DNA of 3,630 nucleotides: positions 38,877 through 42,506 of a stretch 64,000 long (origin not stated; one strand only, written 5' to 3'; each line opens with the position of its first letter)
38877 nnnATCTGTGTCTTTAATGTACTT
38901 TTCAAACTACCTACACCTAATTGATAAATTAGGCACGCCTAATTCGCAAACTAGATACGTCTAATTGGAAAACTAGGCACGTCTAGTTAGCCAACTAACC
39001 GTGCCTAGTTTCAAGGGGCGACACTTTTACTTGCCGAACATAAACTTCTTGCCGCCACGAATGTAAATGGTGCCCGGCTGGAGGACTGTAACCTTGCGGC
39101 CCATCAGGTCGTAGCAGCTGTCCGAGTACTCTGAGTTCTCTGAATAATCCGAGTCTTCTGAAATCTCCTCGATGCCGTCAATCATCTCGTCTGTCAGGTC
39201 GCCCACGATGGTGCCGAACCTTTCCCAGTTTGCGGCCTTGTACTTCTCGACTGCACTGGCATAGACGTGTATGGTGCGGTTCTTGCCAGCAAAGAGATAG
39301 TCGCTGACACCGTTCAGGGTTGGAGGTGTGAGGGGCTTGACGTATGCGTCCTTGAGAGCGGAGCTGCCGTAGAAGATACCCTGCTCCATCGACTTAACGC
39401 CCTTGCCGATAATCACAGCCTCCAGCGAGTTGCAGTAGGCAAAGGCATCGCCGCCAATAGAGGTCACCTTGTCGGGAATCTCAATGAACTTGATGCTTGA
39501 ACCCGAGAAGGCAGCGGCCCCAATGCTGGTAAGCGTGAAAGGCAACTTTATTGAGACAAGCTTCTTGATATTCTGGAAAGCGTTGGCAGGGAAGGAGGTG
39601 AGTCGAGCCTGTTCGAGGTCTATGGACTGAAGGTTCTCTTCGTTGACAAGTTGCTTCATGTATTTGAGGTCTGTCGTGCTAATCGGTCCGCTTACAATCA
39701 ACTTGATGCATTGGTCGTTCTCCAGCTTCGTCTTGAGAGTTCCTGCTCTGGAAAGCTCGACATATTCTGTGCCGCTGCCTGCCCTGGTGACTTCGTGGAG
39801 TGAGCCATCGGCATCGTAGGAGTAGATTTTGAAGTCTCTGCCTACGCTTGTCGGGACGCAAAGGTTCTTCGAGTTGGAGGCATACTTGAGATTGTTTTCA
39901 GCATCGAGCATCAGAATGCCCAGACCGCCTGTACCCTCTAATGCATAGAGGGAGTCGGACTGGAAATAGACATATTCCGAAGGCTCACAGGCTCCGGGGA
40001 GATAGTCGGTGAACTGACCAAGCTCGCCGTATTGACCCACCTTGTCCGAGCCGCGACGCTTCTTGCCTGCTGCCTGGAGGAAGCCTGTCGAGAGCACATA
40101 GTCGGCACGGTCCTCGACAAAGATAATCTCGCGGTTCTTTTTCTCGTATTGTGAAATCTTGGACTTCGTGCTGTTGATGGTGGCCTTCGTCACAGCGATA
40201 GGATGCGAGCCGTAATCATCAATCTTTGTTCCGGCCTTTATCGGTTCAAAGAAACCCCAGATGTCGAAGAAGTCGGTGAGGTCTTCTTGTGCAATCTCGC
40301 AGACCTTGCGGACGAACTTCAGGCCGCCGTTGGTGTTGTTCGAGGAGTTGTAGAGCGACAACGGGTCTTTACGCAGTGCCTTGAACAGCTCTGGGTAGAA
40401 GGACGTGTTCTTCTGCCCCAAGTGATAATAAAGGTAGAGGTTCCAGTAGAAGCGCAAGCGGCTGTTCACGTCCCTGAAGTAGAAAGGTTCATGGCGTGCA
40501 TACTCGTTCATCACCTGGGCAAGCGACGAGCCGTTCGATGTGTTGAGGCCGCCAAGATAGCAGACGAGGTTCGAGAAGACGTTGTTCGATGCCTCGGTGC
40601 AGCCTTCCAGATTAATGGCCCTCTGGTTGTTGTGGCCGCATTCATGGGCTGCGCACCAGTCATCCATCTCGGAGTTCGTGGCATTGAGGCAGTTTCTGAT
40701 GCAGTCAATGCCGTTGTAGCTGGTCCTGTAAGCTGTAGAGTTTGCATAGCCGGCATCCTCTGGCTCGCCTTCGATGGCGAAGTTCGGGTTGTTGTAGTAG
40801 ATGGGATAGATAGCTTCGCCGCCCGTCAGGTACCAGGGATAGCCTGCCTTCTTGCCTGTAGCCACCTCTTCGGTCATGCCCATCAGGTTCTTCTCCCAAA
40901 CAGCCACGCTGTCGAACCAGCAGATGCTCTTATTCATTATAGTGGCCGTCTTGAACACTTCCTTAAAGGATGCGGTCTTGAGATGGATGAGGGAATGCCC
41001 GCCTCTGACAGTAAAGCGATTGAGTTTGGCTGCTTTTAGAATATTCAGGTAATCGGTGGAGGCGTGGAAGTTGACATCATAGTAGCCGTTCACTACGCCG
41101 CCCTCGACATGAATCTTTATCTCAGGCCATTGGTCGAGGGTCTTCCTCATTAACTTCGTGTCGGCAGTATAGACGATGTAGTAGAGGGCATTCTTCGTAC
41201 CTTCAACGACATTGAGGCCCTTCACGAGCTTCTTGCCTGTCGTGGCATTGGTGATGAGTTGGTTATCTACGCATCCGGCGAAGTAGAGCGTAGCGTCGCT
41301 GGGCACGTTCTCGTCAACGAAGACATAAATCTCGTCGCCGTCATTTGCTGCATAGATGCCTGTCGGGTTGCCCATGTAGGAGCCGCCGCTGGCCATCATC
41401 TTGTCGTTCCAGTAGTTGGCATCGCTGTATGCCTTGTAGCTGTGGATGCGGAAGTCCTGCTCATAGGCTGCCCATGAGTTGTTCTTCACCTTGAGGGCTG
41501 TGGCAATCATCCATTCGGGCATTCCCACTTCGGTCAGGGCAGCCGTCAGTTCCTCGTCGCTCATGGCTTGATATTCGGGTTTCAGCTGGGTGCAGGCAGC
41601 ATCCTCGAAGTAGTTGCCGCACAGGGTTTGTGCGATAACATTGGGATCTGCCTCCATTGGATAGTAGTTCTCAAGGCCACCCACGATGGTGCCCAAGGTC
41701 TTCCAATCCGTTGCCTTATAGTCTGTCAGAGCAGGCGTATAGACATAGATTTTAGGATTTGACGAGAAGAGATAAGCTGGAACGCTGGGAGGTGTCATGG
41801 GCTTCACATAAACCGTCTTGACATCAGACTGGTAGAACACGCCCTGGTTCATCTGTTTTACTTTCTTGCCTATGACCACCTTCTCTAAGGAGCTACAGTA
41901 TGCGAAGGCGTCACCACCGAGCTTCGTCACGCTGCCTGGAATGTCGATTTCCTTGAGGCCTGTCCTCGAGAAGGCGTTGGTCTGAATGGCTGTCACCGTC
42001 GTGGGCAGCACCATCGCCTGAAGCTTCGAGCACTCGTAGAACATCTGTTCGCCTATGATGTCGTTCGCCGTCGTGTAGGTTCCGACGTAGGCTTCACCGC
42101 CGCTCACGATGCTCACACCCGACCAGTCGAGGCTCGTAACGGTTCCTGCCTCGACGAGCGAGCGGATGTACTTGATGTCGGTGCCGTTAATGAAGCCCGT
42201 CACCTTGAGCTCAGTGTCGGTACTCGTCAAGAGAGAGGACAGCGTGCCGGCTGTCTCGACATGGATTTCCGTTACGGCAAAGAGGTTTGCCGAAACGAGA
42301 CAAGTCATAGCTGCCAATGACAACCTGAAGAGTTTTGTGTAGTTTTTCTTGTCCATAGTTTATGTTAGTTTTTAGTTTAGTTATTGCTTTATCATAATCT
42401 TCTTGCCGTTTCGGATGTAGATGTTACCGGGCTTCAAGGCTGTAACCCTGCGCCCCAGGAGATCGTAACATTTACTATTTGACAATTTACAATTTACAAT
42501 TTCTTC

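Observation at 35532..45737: Three tandem ~1110-aa secreted paralogs with an LRR / M60-like peptidase / LRR / sorting-tail architecture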

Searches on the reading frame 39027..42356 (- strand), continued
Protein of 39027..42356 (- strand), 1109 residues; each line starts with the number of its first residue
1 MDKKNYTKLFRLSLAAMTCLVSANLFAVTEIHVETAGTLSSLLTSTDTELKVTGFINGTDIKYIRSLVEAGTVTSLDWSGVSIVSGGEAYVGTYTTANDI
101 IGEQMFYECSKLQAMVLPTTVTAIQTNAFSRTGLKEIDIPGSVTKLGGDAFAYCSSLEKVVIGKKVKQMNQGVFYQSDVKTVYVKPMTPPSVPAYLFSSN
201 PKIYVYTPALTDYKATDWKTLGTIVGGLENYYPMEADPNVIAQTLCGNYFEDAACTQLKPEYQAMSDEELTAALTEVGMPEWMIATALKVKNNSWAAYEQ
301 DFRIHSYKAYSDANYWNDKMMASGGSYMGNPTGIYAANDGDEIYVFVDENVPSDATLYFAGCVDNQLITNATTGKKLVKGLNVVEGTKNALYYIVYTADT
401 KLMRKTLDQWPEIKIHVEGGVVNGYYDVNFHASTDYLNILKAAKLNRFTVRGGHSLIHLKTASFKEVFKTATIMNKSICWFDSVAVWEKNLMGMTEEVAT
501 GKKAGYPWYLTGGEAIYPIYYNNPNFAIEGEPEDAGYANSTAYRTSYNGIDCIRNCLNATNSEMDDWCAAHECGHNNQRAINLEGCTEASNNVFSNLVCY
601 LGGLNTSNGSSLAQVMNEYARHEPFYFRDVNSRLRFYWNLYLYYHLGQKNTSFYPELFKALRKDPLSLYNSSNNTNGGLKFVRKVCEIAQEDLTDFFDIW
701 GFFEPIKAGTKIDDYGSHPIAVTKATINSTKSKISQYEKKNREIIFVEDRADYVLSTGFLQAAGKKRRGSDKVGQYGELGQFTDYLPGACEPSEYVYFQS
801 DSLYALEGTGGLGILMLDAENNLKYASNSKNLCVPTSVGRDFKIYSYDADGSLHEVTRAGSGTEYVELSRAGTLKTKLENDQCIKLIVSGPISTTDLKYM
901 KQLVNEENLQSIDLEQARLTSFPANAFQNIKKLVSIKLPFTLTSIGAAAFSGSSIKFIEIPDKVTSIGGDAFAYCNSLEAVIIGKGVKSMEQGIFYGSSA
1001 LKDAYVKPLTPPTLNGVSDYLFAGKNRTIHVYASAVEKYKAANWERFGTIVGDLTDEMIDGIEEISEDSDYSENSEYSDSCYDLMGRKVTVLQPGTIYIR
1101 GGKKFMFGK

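Call 94: list_cluster_members(proteins=[P0272, P0274, P0275, P0276, P0277, P0279, P0280, P0281, P0282, P0306])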
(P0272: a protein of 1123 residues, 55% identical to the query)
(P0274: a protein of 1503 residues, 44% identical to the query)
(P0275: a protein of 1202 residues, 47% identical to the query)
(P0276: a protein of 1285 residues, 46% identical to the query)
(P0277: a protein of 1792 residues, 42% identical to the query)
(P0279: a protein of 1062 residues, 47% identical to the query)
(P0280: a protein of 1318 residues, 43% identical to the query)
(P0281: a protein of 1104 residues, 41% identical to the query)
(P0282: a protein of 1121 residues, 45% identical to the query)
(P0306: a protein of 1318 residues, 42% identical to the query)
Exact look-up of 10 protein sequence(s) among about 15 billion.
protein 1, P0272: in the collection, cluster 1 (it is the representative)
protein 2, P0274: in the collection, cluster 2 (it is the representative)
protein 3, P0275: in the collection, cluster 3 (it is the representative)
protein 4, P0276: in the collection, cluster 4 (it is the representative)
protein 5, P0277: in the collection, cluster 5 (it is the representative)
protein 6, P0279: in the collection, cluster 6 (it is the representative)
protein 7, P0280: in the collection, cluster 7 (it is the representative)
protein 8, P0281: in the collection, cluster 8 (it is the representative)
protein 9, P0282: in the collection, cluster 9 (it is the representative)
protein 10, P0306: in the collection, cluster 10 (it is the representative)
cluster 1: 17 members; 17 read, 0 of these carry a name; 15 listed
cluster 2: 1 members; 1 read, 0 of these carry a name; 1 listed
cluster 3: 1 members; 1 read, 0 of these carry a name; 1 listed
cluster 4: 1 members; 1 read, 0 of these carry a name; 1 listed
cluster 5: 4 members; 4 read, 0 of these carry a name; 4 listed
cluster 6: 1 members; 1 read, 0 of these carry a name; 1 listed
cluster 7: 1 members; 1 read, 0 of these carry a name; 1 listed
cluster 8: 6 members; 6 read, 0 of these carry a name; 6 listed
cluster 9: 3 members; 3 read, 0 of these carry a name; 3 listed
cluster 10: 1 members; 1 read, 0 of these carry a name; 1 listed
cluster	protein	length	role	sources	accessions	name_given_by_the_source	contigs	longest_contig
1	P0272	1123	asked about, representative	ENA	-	-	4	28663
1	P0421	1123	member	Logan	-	-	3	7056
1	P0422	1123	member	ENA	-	-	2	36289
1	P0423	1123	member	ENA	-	-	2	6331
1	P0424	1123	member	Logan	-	-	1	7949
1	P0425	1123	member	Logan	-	-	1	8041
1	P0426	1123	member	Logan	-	-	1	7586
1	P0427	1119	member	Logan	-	-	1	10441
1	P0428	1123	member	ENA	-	-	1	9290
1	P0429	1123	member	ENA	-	-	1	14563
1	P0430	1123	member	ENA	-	-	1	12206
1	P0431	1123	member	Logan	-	-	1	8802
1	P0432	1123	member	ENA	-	-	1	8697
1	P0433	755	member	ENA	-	-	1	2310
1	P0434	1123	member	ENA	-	-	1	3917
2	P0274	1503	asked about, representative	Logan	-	-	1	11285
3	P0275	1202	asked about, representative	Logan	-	-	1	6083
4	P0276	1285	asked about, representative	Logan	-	-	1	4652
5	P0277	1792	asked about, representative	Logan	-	-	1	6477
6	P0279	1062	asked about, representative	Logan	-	-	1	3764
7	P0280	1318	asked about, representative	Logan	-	-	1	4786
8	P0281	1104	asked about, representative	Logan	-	-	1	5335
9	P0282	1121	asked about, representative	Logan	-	-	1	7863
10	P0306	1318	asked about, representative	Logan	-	-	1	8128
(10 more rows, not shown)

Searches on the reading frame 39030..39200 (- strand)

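Call 6: search_protein_families(library=ncbifam, proteins=[window:39030-39200:-], max_evalue=10)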
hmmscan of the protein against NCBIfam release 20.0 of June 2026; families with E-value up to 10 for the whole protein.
seq(57 aa): 0 families

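Call 7: search_protein_families(library=pfam, proteins=[window:39030-39200:-], max_evalue=10)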
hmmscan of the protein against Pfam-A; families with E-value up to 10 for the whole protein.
seq(57 aa): 1 family
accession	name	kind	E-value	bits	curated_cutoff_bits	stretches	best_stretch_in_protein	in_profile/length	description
PF03449.20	GreA_GreB_N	-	0.024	15.3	24.5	1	4-27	24-47/71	Transcription elongation factor, N-terminal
